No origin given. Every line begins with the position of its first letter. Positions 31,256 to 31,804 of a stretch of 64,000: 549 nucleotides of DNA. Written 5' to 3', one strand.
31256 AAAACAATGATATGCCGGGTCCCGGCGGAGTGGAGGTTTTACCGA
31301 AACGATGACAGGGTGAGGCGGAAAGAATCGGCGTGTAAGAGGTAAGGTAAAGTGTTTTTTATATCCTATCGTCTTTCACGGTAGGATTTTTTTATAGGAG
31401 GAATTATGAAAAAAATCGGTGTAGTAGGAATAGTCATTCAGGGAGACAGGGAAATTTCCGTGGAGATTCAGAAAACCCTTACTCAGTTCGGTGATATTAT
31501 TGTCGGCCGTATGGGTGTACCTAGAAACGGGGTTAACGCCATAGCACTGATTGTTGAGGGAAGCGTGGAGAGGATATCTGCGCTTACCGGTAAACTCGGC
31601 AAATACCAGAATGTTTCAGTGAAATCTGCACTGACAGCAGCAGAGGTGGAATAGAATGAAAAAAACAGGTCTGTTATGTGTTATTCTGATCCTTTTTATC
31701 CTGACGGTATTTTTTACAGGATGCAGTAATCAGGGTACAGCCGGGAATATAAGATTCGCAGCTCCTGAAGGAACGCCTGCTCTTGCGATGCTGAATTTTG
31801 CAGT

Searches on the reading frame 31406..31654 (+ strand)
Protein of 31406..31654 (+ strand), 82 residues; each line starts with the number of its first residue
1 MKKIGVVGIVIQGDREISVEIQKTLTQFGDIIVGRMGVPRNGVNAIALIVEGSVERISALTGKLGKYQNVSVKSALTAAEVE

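Call 7: search_protein_families(library=pfam, proteins=[window:31406-31654:+])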
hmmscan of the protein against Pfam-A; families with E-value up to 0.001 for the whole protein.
window:31406-31654:+ (82 aa): 1 family
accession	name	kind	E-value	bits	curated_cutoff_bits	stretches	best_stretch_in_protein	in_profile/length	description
PF21699.3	TM1266-like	-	1.4e-20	73.4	27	1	3-74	1-74/74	Iron-only hydrogenase system regulator, putative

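Call 8: search_protein_families(library=ncbifam, proteins=[window:31406-31654:+])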
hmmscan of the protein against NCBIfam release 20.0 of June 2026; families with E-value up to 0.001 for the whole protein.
window:31406-31654:+ (82 aa): 2 families
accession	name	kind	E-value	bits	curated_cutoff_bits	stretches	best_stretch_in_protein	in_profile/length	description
TIGR03959.1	hyd_TM1266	equivalog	9.8e-22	76.6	60.8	1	3-76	1-75/76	TM1266 family iron-only hydrogenase system putative regulator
NF052672.1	CPF_0552_fam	subfamily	4.2e-06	26.5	85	1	6-74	3-77/80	CPF_0552 family protein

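Call 24: search_solved_structures(query=window:31406-31654:+, max_evalue=1, show_alignments=2)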
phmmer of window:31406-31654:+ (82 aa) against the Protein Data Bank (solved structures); distinct sequences matched with E-value up to 1: 3.
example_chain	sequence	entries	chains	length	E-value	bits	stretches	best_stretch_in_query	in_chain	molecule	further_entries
2nzc_A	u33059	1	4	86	0.00039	23.7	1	3-74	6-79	Hypothetical protein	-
1whx_A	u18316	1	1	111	0.51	13.9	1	17-52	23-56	hypothetical protein RIKEN CDNA 1200009A02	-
5ojg_A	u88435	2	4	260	0.57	13.7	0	20-51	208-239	Dehydrogenase/reductase SDR family member 4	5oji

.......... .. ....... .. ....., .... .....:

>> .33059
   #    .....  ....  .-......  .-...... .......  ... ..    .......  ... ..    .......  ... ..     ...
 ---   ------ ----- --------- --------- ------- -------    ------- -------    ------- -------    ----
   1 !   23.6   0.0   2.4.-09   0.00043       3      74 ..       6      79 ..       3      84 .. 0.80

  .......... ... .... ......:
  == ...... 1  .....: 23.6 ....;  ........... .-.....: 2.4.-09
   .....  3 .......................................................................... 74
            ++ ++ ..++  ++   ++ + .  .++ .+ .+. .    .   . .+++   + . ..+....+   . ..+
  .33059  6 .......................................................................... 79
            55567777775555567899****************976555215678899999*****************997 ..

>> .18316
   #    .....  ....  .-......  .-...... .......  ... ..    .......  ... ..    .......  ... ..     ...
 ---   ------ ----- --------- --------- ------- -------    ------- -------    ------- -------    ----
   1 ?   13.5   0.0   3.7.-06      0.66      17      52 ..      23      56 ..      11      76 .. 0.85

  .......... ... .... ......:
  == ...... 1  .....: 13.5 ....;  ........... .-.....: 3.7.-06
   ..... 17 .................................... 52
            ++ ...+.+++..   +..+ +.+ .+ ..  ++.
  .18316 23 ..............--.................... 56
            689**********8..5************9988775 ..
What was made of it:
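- On Protein-dependent attenuation (PyrR/TRAP/HutP-like): PDB sequence search gives only 2nzc (call 24).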

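Call 25: find_homologous_proteins(query=window:31406-31654:+)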
Query window:31406-31654:+ (82 aa): 1492 proteins with E <= 0.001 among 1493 candidates; the best 120 are listed.
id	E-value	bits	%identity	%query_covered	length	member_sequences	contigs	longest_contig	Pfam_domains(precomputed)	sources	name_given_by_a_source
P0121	8.2e-42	157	100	100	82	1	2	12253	PF21699.4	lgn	-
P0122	8.5e-42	157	100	100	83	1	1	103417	PF21699.4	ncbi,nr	ncbi:MAG: CopG family transcriptional regulator [Clostridia bacterium]|nr:CopG family transcriptiona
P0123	3.1e-41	156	99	100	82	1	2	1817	PF21699.4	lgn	-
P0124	2.0e-36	140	87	100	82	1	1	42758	PF21699.4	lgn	-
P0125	4.8e-32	126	75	99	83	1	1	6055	PF21699.4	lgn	-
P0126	6.0e-32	126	78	100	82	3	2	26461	PF21699.4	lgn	-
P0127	2.0e-31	125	74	100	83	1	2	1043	PF21699.4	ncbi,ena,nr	ncbi:MAG: CopG family transcriptional regulator [Clostridia bacterium]|nr:CopG family transcriptiona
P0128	5.1e-31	123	76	100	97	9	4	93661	PF21699.4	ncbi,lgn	-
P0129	6.0e-31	123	73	100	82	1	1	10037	PF21699.4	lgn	-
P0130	8.6e-31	122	72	100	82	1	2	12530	PF21699.4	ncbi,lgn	-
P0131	8.9e-31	122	73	100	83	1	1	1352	PF21699.4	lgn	-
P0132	4.2e-30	120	72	84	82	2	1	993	PF21699.4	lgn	-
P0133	7.0e-30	120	73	100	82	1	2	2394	PF21699.4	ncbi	ncbi:MAG: CopG family transcriptional regulator [Clostridia bacterium]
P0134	1.0e-29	119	68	100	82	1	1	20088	PF21699.4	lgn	-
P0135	1.5e-29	119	71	100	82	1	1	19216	PF21699.4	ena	-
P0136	3.0e-29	118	72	99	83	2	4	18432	PF21699.4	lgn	-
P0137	3.3e-29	117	72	99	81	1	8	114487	PF21699.4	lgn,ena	-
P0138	5.4e-29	117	72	99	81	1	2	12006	PF21699.4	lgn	-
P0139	5.6e-29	117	72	99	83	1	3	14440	PF21699.4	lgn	-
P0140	7.0e-29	116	72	99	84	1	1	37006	PF21699.4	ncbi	-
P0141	7.3e-29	116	68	100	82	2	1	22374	PF21699.4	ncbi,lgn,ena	-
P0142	7.8e-29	116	70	99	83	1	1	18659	PF21699.4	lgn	-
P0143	9.6e-29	116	70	100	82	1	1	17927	PF21699.4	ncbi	-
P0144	1.0e-28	116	72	99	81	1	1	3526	PF21699.4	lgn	-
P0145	1.1e-28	116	72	99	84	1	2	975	PF21699.4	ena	-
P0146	1.5e-28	115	71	100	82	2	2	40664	PF21699.4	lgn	-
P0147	1.6e-28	115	72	99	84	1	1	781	PF21699.4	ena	-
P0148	1.8e-28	115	70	99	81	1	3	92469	PF21699.4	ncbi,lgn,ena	-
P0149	1.8e-28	115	70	100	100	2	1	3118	PF21699.4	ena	-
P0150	1.8e-28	115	70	99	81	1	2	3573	PF21699.4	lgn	-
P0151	2.0e-28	115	70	100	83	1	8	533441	PF21699.4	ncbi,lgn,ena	-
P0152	2.1e-28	115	72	99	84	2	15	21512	PF21699.4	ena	-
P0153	2.2e-28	115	70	99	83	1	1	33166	PF21699.4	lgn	-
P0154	2.4e-28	115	68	100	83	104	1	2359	PF21699.4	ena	-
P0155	2.4e-28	115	70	99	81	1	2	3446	PF21699.4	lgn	-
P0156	2.4e-28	115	69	99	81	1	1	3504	PF21699.4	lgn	-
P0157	2.6e-28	115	69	99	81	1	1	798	PF21699.4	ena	-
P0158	2.6e-28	115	72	99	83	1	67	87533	PF21699.4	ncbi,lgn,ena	-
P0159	2.6e-28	115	70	99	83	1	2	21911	PF21699.4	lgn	-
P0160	2.6e-28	115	72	99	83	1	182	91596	PF21699.4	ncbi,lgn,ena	-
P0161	2.7e-28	115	70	99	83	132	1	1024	PF21699.4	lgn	-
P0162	2.9e-28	114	72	99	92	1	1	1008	PF21699.4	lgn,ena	-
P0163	2.9e-28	114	72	99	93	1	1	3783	PF21699.4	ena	-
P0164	3.0e-28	114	73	99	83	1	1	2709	PF21699.4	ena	-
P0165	3.0e-28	114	68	100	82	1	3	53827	PF21699.4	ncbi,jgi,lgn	jgi:putative iron-only hydrogenase system regulator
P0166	3.0e-28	114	70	99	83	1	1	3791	PF21699.4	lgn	-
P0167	3.1e-28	114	69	99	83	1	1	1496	PF21699.4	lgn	-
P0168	3.3e-28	114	70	99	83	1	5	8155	PF21699.4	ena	-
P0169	3.4e-28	114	68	100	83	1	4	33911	PF21699.4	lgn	-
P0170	3.7e-28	114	70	99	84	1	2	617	PF21699.4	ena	-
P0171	3.7e-28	114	69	99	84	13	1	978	PF21699.4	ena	-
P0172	4.0e-28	114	72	99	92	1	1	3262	PF21699.4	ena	-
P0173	4.2e-28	114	70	99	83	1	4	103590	PF21699.4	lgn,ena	-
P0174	5.0e-28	114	70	99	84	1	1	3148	PF21699.4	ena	-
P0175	5.2e-28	114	72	96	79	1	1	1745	PF21699.4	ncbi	ncbi:MAG: CopG family transcriptional regulator [Clostridia bacterium]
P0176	5.5e-28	114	67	100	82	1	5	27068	PF21699.4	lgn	-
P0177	5.8e-28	114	68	100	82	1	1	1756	PF21699.4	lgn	-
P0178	6.1e-28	113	68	100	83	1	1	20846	PF21699.4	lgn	-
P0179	6.7e-28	113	68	100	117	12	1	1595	PF21699.4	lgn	-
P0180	6.9e-28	113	69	98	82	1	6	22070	PF21699.4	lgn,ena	-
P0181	6.9e-28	113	70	98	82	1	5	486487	PF21699.4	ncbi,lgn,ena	-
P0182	7.3e-28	113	70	99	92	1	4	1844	PF21699.4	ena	-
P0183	7.3e-28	113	66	100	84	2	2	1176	PF21699.4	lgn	-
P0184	7.3e-28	113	70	99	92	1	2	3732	PF21699.4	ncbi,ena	-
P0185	7.3e-28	113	70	99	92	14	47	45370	PF21699.4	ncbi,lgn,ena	-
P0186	7.5e-28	113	72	99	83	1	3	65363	PF21699.4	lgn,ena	-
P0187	7.7e-28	113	72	99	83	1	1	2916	PF21699.4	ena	-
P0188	7.7e-28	113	69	99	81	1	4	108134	PF21699.4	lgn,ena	-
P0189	8.9e-28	113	70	99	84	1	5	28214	PF21699.4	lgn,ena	-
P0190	9.3e-28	113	70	99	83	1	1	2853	PF21699.4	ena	-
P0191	9.6e-28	113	67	100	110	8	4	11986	PF21699.4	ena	-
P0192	9.7e-28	113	66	100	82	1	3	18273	PF21699.4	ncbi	-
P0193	1.1e-27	113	71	100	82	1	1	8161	PF21699.4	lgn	-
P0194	1.1e-27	113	70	99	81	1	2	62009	PF21699.4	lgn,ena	-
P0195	1.2e-27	113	69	99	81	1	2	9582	PF21699.4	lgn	-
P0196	1.2e-27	113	69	98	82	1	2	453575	PF21699.4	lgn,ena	-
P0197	1.2e-27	113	70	99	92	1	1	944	PF21699.4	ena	-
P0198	1.2e-27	113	69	98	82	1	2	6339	PF21699.4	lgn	-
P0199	1.2e-27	113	69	98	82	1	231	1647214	PF21699.4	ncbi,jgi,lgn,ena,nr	ncbi:MAG: CopG family transcriptional regulator [Christensenella sp.]|nr:MAG: CopG family transcript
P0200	1.2e-27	112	70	99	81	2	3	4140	PF21699.4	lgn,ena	-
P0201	1.2e-27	112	70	99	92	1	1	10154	PF21699.4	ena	-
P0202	1.3e-27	112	69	99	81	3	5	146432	PF21699.4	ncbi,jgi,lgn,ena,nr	ncbi:MAG: CopG family transcriptional regulator [Clostridiales bacterium]|nr:CopG family transcripti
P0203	1.3e-27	112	68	100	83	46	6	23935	PF21699.4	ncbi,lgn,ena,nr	ncbi:MAG: CopG family transcriptional regulator [Clostridia bacterium]|nr:CopG family transcriptiona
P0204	1.3e-27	112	69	99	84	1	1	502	PF21699.4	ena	-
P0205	1.4e-27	112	70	99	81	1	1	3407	PF21699.4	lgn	-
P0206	1.4e-27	112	69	98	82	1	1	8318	PF21699.4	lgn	-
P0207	1.4e-27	112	70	99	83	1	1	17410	PF21699.4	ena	-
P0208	1.5e-27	112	72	99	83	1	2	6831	PF21699.4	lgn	-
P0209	1.5e-27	112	72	99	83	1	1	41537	PF21699.4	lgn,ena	-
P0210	1.6e-27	112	69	98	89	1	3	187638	PF21699.4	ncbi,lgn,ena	-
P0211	1.7e-27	112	69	98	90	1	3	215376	PF21699.4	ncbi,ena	-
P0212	1.7e-27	112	67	100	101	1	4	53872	PF21699.4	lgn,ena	-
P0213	1.7e-27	112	67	100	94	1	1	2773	PF21699.4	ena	-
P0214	1.7e-27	112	69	99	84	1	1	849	PF21699.4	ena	-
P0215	1.7e-27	112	70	99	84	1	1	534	PF21699.4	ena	-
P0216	1.9e-27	112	70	99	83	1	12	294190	PF21699.4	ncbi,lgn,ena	-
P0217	1.9e-27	112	69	98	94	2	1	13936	PF21699.4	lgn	-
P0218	2.0e-27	112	69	98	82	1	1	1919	PF21699.4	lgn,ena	-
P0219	2.0e-27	112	69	99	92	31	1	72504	PF21699.4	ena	-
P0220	2.2e-27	112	69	99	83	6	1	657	PF21699.4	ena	-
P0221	2.2e-27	112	69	99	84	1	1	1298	PF21699.4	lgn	-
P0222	2.2e-27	112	69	99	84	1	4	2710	PF21699.4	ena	-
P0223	2.2e-27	112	68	100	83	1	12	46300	PF21699.4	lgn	-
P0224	2.3e-27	112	66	98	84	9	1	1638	PF21699.4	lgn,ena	-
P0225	2.3e-27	112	70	99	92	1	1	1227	PF21699.4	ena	-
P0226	2.4e-27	112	70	99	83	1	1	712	PF21699.4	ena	-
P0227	2.5e-27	112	70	99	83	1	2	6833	PF21699.4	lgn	-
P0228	2.7e-27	111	69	99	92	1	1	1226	PF21699.4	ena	-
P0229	2.8e-27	111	69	98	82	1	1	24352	PF21699.4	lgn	-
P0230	3.1e-27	111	69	99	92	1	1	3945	PF21699.4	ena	-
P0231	3.2e-27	111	71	95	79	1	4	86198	PF21699.4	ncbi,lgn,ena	-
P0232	3.4e-27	111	68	100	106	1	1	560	PF21699.4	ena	-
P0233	3.9e-27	111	68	99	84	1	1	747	PF21699.4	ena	-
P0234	3.9e-27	111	69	98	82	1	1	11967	PF21699.4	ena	-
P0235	4.0e-27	111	69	99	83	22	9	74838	PF21699.4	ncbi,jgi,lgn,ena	-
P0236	4.1e-27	111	67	100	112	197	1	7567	PF21699.4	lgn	-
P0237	4.2e-27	111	70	98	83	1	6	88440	PF21699.4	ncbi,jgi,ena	-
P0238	4.3e-27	111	71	95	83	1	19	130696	PF21699.4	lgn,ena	-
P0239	4.5e-27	111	71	95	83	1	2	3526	PF21699.4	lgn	-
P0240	4.6e-27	111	70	99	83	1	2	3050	PF21699.4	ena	-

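Call 78: predict_structure(alignment_id=A5)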
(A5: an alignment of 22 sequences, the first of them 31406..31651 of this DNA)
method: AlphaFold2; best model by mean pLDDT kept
length: 82 residues; sequences in the alignment: 22
mean_pLDDT: 92.7   pTM: 0.82
mean pLDDT of the five models: 92.7, 92.2, 91.6, 91.2, 90.9
residues with pLDDT >= 90: 65; 70-90: 17; 50-70: 0; < 50: 0
segments of 3 or more residues with pLDDT < 50: none
pLDDT, mean of each block of 10 residues (from residue 1): 95 83 96 94 93 96 95 93 81
secondary structure, 60 per line:
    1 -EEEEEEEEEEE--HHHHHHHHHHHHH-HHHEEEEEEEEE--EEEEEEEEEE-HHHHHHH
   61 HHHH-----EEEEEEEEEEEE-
elements in order: E2-12 H15-27 E32-40 E43-52 H54-64 E70-81

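Call 80: fold_search(model_id=the predicted structure, library=pdb)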
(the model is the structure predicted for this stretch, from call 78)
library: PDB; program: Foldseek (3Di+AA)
matches with E <= 10: 1932; with E <= 0.001: 98
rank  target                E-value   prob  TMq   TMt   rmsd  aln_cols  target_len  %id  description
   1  2nzc_A                4.2e-09  1.00  0.88  0.90   1.0        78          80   27  The structure of uncharacterized protein TM1266 from Thermotoga maritima. (released 2006-12-19)
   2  2nzc_B                2.0e-08  1.00  0.89  0.90   1.4        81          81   26  The structure of uncharacterized protein TM1266 from Thermotoga maritima. (released 2006-12-19)
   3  2nzc_D                4.6e-08  1.00  0.86  0.86   1.1        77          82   27  The structure of uncharacterized protein TM1266 from Thermotoga maritima. (released 2006-12-19)
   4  2y3y_C                7.0e-06  1.00  0.85  0.86   1.5        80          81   16  Holo-Ni(II) HpNikR is a symmetric tetramer containing four canonic square-planar Ni(II) ions at physiological pH (released 2011-08-17)
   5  2ko1_MODEL_1_A        8.0e-06  1.00  0.76  0.71   3.7        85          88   19  Solution NMR structure of the ACT domain from GTP pyrophosphokinase of Chlorobium tepidum. Northeast Structura (released 2009-09-29)
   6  2bj3_A                8.6e-06  1.00  0.84  0.53   2.1        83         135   19  NIKR-apo (released 2005-04-08)
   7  2y3y_A                1.1e-05  1.00  0.83  0.83   1.7        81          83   17  Holo-Ni(II) HpNikR is a symmetric tetramer containing four canonic square-planar Ni(II) ions at physiological pH (released 2011-08-17)
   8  3ibw_A                1.5e-05  1.00  0.77  0.80   1.9        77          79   18  Crystal Structure of the ACT domain from GTP pyrophosphokinase of Chlorobium tepidum. Northeast Structural Genomics Co (released 2009-07-28)
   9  3qsi_A                1.8e-05  1.00  0.81  0.82   1.9        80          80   18  Nickel binding domain of NikR from Helicobacter pylori disclosing partial metal occupancy (released 2012-04-04)
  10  2bj7_A                1.9e-05  1.00  0.85  0.54   2.8        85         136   19  NIKR IN CLOSED CONFORMATION AND NICKEL BOUND TO HIGH-AFFINITY SITES (released 2005-04-08)
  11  2wve_A                3.1e-05  1.00  0.78  0.52   2.0        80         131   16  Structural and mechanistic insights into Helicobacter pylori NikR function (released 2010-01-19)
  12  3pht_B                4.1e-05  1.00  0.83  0.83   1.6        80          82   18  Crystal structure of H74A mutant of Helicobacter Pylori NikR (released 2011-11-23)
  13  2bj9_A                5.4e-05  1.00  0.86  0.55   1.7        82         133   18  NIKR with bound NICKEL and phosphate (released 2005-04-08)
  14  2ca9_A                5.4e-05  1.00  0.84  0.54   1.8        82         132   16  apo-NIKR from helicobacter pylori in closed trans-conformation (released 2006-07-17)
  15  3ibw_B                5.4e-05  1.00  0.78  0.83   1.9        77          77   18  Crystal Structure of the ACT domain from GTP pyrophosphokinase of Chlorobium tepidum. Northeast Structural Genomics Co (released 2009-07-28)
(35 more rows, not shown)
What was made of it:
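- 31406..31654 (+): First regulated gene: the TM1266-like protein (82 aa). It is a stand-alone domain with an ACT / NikR-C-terminal-like fold and contains no His or Cys. Foldseek matches 2nzc with TM 0.88, then NikR C-terminal domains and ACT domains (calls 78, 80).
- On Protein-dependent attenuation (PyrR/TRAP/HutP-like): The nearest structures to the TM1266-like model are 2nzc, NikR C-terminal domains and ACT domains (call 80).
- The NikR C-terminal-like fold is a tetramerisation domain (call 80).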
